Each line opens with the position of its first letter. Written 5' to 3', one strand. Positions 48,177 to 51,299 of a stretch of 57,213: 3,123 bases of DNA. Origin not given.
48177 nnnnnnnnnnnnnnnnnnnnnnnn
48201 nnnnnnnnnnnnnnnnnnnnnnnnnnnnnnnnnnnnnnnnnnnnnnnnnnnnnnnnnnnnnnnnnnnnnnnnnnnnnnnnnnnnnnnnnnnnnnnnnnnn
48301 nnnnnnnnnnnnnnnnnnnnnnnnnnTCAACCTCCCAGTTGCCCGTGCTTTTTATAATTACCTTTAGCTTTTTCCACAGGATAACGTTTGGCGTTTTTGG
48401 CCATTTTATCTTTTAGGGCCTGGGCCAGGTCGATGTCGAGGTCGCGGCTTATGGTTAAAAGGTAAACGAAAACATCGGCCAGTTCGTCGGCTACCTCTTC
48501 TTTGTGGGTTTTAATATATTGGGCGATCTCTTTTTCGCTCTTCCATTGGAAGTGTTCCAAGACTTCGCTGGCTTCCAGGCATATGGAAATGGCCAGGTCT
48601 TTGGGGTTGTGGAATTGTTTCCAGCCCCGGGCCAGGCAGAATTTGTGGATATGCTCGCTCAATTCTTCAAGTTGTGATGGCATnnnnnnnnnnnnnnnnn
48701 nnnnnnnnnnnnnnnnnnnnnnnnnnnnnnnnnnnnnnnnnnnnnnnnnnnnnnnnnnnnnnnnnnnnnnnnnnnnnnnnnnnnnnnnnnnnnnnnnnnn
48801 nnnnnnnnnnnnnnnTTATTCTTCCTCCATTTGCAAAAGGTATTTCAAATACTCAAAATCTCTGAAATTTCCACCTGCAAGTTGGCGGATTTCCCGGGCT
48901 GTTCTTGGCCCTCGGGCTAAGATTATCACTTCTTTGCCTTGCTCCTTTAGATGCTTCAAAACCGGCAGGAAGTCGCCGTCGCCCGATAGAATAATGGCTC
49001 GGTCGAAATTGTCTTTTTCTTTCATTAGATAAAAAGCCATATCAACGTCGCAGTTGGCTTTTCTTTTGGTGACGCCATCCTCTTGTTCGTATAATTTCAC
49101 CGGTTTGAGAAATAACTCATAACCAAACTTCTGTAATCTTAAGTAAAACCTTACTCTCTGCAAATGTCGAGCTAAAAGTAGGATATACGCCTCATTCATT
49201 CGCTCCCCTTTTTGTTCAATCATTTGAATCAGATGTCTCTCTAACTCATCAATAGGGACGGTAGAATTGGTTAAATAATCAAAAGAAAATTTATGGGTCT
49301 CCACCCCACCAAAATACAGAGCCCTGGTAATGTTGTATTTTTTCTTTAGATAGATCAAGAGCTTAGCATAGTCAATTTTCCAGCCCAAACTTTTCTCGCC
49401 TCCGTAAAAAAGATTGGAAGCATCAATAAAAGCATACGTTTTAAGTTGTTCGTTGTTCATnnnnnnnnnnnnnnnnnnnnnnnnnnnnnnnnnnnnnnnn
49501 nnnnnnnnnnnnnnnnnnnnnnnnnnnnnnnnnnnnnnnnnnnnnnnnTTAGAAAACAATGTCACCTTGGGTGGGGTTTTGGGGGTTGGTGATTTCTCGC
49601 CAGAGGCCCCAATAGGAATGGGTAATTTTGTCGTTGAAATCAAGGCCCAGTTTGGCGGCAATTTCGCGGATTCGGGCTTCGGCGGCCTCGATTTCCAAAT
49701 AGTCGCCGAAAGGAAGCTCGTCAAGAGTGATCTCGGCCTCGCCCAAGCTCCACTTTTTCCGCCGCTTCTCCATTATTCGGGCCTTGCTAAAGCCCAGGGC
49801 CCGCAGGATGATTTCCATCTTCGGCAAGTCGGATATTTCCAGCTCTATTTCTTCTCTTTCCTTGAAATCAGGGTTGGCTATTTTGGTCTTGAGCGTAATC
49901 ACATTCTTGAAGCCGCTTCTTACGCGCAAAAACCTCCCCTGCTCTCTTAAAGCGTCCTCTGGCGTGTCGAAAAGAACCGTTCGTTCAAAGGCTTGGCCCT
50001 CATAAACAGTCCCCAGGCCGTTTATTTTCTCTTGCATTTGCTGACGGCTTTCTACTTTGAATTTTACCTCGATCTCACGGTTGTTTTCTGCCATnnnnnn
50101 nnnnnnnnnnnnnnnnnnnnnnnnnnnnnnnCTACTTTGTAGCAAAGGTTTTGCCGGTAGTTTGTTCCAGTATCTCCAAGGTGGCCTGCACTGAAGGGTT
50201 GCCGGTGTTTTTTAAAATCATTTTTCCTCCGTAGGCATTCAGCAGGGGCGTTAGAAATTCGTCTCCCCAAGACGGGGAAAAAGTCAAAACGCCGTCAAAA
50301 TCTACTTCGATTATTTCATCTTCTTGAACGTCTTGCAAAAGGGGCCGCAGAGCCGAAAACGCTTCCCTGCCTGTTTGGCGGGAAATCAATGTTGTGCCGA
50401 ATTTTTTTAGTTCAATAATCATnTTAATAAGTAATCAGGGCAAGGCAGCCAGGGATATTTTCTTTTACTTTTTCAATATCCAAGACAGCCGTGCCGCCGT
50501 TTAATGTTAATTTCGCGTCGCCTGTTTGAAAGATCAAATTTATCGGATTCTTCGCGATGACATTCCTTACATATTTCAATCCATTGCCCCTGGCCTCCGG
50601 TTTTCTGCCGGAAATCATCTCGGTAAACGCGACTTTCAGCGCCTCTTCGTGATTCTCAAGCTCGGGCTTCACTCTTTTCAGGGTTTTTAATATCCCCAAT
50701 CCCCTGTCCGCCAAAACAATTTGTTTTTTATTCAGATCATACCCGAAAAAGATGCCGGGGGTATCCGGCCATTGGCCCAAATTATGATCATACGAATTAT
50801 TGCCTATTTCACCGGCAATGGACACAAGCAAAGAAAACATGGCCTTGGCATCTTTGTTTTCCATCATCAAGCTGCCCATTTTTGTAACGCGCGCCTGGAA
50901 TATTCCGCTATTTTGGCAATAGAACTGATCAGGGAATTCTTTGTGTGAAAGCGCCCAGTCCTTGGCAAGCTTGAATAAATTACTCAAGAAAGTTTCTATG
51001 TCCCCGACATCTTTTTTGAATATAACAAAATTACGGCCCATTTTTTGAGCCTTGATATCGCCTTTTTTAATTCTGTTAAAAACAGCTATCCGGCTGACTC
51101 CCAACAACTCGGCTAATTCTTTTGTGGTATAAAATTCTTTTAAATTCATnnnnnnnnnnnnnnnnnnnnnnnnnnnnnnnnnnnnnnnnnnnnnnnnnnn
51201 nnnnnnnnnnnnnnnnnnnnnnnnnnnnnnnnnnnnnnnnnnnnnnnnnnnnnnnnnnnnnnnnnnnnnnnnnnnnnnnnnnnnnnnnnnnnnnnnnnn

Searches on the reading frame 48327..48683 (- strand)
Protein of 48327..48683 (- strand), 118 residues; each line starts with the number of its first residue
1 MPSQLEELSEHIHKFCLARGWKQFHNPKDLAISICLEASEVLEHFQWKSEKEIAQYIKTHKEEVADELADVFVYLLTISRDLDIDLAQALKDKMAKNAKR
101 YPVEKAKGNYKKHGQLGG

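Call 3: search_protein_families(library=pfam, proteins=[window:48327-48683:-], max_evalue=0.01)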
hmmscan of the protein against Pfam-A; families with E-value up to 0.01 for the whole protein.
window:48327-48683:- (118 aa): 3 families
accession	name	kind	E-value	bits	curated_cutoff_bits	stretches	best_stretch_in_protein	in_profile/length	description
PF12643.12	MazG-like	-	4.6e-19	68.9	27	1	32-116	1-85/85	MazG-like family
PF03819.22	MazG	-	3.2e-05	24.6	22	1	51-102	15-71/74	MazG nucleotide pyrophosphohydrolase domain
PF08761.16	dUTPase_2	-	0.00066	20.4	22.9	1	6-96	10-97/162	dUTPase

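Call 4: search_protein_families(library=padloc, proteins=[window:48327-48683:-], max_evalue=0.01)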
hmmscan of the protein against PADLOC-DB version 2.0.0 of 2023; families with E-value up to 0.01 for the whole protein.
window:48327-48683:- (118 aa): 0 families

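Call 42: search_protein_families(library=ncbifam, proteins=[window:48327-48683:-], max_evalue=0.01)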
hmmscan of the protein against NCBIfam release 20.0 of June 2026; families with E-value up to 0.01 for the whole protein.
window:48327-48683:- (118 aa): 3 families
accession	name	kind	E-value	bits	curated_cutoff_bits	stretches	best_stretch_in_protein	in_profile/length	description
NF007113.1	PRK09562.1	equivalog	0.00084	19.1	208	1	40-104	158-223/251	nucleoside triphosphate pyrophosphohydrolase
NF049964.1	dUTPaseEpsil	equivalog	0.0014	18.1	300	1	33-83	42-90/230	dUTPase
NF052436.1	YabN_Meth_PPase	exception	0.0039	16.2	525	1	51-103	403-457/486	bifunctional methyltransferase/pyrophosphohydrolase YabN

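Call 44: search_solved_structures(query=window:48327-48683:-, max_evalue=0.01, show_alignments=2)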
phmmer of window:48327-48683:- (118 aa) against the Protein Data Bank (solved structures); distinct sequences matched with E-value up to 0.01: 8.
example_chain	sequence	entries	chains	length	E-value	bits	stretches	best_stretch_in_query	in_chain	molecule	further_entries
4qgp_A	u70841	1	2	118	5.3e-21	78.4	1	4-105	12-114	pyrophosphatase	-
6sqw_A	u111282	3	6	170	1.4e-18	70.7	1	5-114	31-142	dCTP pyrophosphatase 1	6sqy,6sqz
2a3q_A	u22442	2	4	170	1.4e-18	70.7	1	5-114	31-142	hypothetical protein | Protein RS21-C6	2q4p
7mu5_A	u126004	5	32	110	2e-14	57.2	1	5-102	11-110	dCTP pyrophosphatase 1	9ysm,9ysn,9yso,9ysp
2oie_A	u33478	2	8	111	3.2e-14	56.6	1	5-97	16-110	RS21-C6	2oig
4dk4_A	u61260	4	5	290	0.00053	23.6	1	7-77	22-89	Deoxyuridine triphosphatase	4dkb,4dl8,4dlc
4dk2_A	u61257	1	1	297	0.00055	23.6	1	7-77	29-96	Deoxyuridine triphosphatase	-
1ogk_A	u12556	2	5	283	0.004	20.8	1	17-76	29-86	DEOXYURIDINE TRIPHOSPHATASE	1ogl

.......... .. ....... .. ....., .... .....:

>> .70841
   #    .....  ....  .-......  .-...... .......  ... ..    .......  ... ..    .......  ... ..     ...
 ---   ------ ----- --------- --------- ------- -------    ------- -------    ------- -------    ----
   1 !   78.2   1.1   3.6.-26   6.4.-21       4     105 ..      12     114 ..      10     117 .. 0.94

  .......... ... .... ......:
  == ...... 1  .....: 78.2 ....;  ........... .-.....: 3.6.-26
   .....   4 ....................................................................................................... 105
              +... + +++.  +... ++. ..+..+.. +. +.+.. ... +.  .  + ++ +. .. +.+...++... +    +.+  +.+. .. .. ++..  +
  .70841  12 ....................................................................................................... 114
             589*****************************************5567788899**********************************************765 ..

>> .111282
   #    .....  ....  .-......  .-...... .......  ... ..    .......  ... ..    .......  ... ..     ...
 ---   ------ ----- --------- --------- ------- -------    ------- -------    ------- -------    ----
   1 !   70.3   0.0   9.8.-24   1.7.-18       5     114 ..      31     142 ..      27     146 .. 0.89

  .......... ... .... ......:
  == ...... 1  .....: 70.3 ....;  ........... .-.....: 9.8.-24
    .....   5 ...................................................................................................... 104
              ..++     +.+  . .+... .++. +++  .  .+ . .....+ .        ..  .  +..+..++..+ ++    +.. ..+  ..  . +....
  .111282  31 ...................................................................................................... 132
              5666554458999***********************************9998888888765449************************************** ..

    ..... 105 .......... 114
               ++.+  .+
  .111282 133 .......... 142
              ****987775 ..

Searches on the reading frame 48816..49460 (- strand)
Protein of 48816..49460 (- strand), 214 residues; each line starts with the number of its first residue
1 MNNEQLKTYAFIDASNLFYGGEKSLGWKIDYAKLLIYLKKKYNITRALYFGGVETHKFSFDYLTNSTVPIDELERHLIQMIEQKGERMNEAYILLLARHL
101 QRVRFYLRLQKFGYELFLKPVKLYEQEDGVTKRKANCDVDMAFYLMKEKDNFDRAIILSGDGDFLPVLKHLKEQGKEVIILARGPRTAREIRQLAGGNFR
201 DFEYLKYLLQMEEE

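Call 3: search_protein_families(library=pfam, proteins=[window:48816-49460:-], max_evalue=0.01)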
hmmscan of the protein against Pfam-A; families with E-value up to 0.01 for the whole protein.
window:48816-49460:- (214 aa): 2 families
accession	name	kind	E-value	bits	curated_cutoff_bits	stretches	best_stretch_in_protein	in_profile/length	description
PF01936.24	NYN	-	1.1e-20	75.1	24.2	2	76-195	23-138/145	NYN domain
PF18475.7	PIN7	-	0.0068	17.5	34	0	133-175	59-103/103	PIN domain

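Call 4: search_protein_families(library=padloc, proteins=[window:48816-49460:-], max_evalue=0.01)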
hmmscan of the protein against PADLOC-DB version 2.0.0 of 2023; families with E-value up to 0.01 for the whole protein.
window:48816-49460:- (214 aa): 2 families
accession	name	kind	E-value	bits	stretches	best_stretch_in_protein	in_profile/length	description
PDLC01154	NYN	-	1.2e-13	49.1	1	104-195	202-289/310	"LabA-like protein, NYN family nuclease"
PDLC04163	HEC-09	-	2.2e-08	32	1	135-199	104-172/203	-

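Call 29: find_related_loci(query=window:48816-49460:-, collection=metagenome_contigs, flank=5000)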
Query window:48816-49460:- (214 aa) in metagenome_contigs; peptide patterns used: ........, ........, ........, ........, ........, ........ (x = any residue, [..] = any of these).
600 stretches matched a pattern (row limit reached: there are more); 208 encode a relative of the query (tblastn E <= 1e-3); the best 80 are kept; 80 distinct loci.
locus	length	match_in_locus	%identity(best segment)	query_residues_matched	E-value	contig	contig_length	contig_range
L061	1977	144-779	76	3-214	5e-118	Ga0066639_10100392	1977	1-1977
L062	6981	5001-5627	76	6-214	2e-111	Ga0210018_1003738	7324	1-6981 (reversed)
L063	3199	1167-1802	76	3-214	3e-114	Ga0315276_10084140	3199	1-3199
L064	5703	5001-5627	76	6-214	2e-110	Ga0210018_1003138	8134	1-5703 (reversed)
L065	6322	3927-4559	76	3-213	1e-110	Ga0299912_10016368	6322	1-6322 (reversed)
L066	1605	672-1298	76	6-214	5e-118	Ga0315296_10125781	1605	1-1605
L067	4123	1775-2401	76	6-214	9e-111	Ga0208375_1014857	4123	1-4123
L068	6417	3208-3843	75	3-214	5e-110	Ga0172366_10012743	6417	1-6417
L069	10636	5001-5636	75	3-214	2e-109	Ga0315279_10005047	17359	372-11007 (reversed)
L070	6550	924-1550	75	6-214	1e-109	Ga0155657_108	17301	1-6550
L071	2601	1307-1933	76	6-214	1e-113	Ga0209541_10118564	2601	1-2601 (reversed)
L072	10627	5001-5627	77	6-214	3e-109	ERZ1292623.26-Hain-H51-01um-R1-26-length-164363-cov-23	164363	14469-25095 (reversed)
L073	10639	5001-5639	73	1-213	9e-109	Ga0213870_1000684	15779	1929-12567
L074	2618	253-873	78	8-214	1e-112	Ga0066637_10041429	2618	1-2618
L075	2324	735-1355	78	8-214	2e-113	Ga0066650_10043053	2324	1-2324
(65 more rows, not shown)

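Call 42: search_protein_families(library=ncbifam, proteins=[window:48816-49460:-], max_evalue=0.01)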
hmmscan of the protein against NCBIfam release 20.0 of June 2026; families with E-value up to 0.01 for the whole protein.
window:48816-49460:- (214 aa): 1 family
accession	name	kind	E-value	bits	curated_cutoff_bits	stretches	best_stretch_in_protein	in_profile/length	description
TIGR00288.1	TIGR00288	hypoth_equivalog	6.5e-05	22.8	178.45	1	137-186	89-140/160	TIGR00288 family NYN domain-containing protein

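Call 45: search_solved_structures(query=window:48816-49460:-, max_evalue=0.1, show_alignments=2)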
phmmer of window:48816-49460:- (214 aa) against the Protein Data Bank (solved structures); distinct sequences matched with E-value up to 0.1: 3.
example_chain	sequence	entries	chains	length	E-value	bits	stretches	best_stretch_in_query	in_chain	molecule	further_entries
2qip_A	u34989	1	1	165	1.7e-05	27.9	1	91-188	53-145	Protein of unknown function VPA0982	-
4fsh_A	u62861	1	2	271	0.031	17.2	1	141-192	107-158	Shikimate dehydrogenase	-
4fos_A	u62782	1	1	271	0.097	15.6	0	141-189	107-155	Shikimate dehydrogenase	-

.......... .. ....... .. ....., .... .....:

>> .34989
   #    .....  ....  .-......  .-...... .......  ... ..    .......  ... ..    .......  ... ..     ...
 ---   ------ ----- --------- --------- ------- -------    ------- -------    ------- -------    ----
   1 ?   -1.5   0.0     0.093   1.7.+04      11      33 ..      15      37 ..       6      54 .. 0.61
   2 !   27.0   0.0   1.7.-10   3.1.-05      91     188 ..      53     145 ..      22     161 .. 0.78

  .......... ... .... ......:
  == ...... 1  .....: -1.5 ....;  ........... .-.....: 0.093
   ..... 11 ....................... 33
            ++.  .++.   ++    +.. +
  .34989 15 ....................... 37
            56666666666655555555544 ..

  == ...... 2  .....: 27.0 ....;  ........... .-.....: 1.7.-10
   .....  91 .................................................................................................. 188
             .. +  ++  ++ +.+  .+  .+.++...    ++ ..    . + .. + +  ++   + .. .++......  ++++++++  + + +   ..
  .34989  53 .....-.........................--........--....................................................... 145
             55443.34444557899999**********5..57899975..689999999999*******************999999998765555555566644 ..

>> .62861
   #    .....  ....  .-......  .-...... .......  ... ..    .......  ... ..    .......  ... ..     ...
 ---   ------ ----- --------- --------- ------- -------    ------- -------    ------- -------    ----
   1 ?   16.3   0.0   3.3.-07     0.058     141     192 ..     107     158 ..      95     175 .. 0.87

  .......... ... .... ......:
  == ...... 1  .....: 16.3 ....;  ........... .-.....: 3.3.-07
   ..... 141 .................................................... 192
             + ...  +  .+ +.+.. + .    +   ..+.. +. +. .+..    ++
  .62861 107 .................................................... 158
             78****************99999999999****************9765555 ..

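Call 78: find_related_loci(query=window:48816-49460:-, collection=viral_contigs, flank=3000)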
Query window:48816-49460:- (214 aa) in viral_contigs; peptide patterns used: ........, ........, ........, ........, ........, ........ (x = any residue, [..] = any of these).
20 stretches matched a pattern, but none encodes a relative of the query by tblastn (E <= 1e-3).

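Call 79: search_dna_similar(query=window:48816-49460:-, collection=phages, mode=protein, max_rows=10)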
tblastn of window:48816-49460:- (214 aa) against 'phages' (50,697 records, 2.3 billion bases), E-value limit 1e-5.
No match.

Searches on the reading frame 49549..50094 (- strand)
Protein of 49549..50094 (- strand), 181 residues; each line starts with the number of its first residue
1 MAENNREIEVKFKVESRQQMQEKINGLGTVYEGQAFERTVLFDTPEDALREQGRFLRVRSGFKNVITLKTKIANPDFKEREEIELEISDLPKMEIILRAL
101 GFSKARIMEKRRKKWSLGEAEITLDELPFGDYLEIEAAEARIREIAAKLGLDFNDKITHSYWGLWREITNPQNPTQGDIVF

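Call 3: search_protein_families(library=pfam, proteins=[window:49549-50094:-], max_evalue=0.01)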
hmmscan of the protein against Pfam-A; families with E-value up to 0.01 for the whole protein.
window:49549-50094:- (181 aa): 1 family
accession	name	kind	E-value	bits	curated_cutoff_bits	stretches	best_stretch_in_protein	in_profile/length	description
PF01928.26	CYTH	-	4.2e-21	76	23.2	1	5-161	1-179/179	CYTH domain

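Call 4: search_protein_families(library=padloc, proteins=[window:49549-50094:-], max_evalue=0.01)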
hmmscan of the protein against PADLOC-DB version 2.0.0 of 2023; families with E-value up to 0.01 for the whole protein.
window:49549-50094:- (181 aa): 0 families

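Call 26: find_related_loci(query=window:49549-50094:-, collection=genome_contigs, flank=6000)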
Query window:49549-50094:- (181 aa) in genome_contigs; peptide patterns used: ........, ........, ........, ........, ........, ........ (x = any residue, [..] = any of these).
99 stretches matched a pattern; 10 encode a relative of the query (tblastn E <= 1e-3); 10 distinct loci.
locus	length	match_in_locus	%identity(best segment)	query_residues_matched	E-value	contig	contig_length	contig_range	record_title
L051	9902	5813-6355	85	1-181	1e-102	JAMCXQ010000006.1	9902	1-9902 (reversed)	MAG: Patescibacteria group bacterium isolate FK_Sedi_B_Bin.404 NODE_28715_length_9902_cov_3.30292, whole genome shotgun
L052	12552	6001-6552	41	1-181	7e-40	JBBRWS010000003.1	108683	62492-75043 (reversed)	MAG: Candidatus Paceibacteria bacterium isolate La4_metabat2.065 La4_metabat2.065_K_160125_L_108683_cov_52.9995, whole g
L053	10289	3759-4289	39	7-181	3e-34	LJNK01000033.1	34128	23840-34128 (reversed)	MAG: Deltaproteobacteria bacterium SG8_13 WOR_8-12_713, whole genome shotgun sequence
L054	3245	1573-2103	36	7-181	2e-30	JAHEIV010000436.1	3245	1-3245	MAG: Deltaproteobacteria bacterium isolate Ww512 NODE_154495_length_3245_cov_3.077785, whole genome shotgun sequence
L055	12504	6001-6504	34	7-169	2e-23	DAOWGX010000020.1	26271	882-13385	MAG TPA_asm: Nanoarchaeota archaeon isolate CSMAG_2002 CSMAG_2002_k141_1445972_length_26271_cov_12.7200, whole genome sh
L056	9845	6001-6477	34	7-161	1e-22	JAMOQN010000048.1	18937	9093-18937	MAG: Desulfohalobiaceae bacterium isolate 4559-240_metabat2_scaf2bin.103 4559-240_scaffold_1484_c1, whole genome shotgun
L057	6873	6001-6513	32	7-172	7e-22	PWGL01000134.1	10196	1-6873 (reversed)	MAG: Candidatus Pacearchaeota archaeon isolate T1Sed10_179m T1-Sed10-C7559, whole genome shotgun sequence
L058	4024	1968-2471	32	7-169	2e-20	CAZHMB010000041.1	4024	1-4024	MAG TPA_asm: Candidatus Woesearchaeota archaeon isolate SRP104257_co1_162 genome assembly, contig: NODE_25297_length_402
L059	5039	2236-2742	31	6-165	6e-18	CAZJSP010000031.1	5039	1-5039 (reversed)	MAG TPA_asm: uncultured Candidatus Saccharibacteria bacterium isolate SRP141376_co2_101 genome assembly, contig: NODE_26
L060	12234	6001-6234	42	63-137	3e-12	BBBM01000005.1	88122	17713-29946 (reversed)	Desulfothermus okinawensis JCM 13304 DNA, contig: JCM13304.contig00005, whole genome shotgun sequence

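Call 42: search_protein_families(library=ncbifam, proteins=[window:49549-50094:-], max_evalue=0.01)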
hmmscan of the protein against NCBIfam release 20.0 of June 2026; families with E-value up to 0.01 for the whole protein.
window:49549-50094:- (181 aa): 1 family
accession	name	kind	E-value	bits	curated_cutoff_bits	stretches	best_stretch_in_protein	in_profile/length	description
TIGR00318.1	cyaB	equivalog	6.6e-21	74.9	57.95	1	7-162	3-169/174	class IV adenylate cyclase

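Call 43: search_solved_structures(query=window:49549-50094:-, max_evalue=0.01, show_alignments=2)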
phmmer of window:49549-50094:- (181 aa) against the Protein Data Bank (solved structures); distinct sequences matched with E-value up to 0.01: 6.
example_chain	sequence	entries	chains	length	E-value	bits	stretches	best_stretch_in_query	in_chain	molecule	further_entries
7ns8_A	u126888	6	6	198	2e-14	57.1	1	6-145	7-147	Triphosphate tunnel metalloenzyme Saci_0718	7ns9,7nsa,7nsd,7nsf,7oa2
2dc4_A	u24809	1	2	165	4.7e-08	36.4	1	7-141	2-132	165aa long hypothetical protein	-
1yem_A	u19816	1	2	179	6.8e-06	29.4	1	5-168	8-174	Conserved hypothetical protein Pfu-838710-001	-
2fjt_A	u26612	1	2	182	3e-05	27.3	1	6-138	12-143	Adenylyl cyclase class IV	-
3n0y_A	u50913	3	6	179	3e-05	27.3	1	6-138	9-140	Adenylate cyclase 2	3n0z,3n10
2aca_A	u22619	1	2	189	0.00046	23.4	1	6-148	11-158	putative adenylate cyclase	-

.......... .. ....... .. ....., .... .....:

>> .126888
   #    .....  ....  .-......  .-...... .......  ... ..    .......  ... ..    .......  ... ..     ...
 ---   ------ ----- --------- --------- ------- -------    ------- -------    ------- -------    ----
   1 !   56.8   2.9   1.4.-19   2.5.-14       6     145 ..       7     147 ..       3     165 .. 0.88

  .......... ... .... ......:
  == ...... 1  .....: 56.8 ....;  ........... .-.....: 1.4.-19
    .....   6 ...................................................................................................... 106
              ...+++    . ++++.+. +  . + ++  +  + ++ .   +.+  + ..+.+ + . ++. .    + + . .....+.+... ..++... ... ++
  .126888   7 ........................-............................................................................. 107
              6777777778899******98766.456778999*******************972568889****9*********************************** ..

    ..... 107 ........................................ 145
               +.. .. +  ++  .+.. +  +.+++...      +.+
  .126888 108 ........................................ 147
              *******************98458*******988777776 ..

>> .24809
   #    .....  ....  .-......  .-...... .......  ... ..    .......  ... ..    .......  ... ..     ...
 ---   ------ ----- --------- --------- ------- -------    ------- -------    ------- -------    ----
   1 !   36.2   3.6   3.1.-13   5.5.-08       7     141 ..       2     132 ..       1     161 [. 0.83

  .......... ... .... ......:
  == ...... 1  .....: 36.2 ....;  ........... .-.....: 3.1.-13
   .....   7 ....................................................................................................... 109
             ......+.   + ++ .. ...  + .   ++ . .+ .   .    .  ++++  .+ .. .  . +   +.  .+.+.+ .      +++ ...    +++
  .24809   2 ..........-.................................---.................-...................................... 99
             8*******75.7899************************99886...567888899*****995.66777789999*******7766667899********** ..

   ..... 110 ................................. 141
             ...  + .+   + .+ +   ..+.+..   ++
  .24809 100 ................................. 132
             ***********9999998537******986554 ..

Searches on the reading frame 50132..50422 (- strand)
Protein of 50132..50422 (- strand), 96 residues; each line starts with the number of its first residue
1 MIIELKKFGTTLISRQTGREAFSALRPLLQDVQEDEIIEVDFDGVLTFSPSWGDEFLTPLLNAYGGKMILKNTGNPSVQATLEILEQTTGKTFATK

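Call 3: search_protein_families(library=pfam, proteins=[window:50132-50422:-], max_evalue=0.01)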
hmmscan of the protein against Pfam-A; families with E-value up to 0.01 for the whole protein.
window:50132-50422:- (96 aa): 1 family
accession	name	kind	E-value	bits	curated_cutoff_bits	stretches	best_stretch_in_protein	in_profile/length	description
PF14213.11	DUF4325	-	5.9e-06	26.4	23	1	30-77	11-63/64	STAS-like domain of unknown function (DUF4325)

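Call 4: search_protein_families(library=padloc, proteins=[window:50132-50422:-], max_evalue=0.01)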
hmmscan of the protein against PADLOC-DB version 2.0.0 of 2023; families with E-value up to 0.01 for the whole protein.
window:50132-50422:- (96 aa): 0 families

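Call 42: search_protein_families(library=ncbifam, proteins=[window:50132-50422:-], max_evalue=0.01)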
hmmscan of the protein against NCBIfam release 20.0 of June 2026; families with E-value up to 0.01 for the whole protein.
window:50132-50422:- (96 aa): 0 families

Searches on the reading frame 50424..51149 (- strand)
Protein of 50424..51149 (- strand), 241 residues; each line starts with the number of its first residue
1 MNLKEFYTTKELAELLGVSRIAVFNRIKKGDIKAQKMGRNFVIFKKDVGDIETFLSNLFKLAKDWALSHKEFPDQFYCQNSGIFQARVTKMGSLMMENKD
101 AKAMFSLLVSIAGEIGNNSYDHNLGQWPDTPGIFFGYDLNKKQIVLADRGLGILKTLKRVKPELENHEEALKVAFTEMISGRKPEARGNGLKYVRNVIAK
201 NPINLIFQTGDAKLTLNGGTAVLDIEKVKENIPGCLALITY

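Call 3: search_protein_families(library=pfam, proteins=[window:50424-51149:-], max_evalue=0.01)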
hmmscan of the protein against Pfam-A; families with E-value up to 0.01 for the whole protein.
window:50424-51149:- (241 aa): 1 family
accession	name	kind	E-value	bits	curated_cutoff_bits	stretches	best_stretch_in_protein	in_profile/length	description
PF12728.13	HTH_17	-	5.4e-06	27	27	1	6-48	1-43/51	Helix-turn-helix domain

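Call 4: search_protein_families(library=padloc, proteins=[window:50424-51149:-], max_evalue=0.01)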
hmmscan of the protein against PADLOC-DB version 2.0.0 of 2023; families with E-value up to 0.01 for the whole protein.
window:50424-51149:- (241 aa): 1 family
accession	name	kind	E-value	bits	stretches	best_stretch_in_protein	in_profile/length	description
PDLC04133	mad1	-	1.9e-06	26.1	1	5-44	4-42/60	mads_1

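Call 42: search_protein_families(library=ncbifam, proteins=[window:50424-51149:-], max_evalue=0.01)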
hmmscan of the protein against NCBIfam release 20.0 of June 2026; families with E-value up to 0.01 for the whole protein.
window:50424-51149:- (241 aa): 3 families
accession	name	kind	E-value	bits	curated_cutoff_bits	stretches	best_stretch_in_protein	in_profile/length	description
NF040990.2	MamR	equivalog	7.3e-09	35.8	100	1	4-48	41-85/91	magnetosome protein MamR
TIGR01764.1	excise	domain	5.1e-07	30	28.8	1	6-48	1-43/49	excisionase family DNA-binding protein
NF045758.2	YlxM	equivalog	0.0011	19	80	0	7-31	33-57/72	YlxM family DNA-binding protein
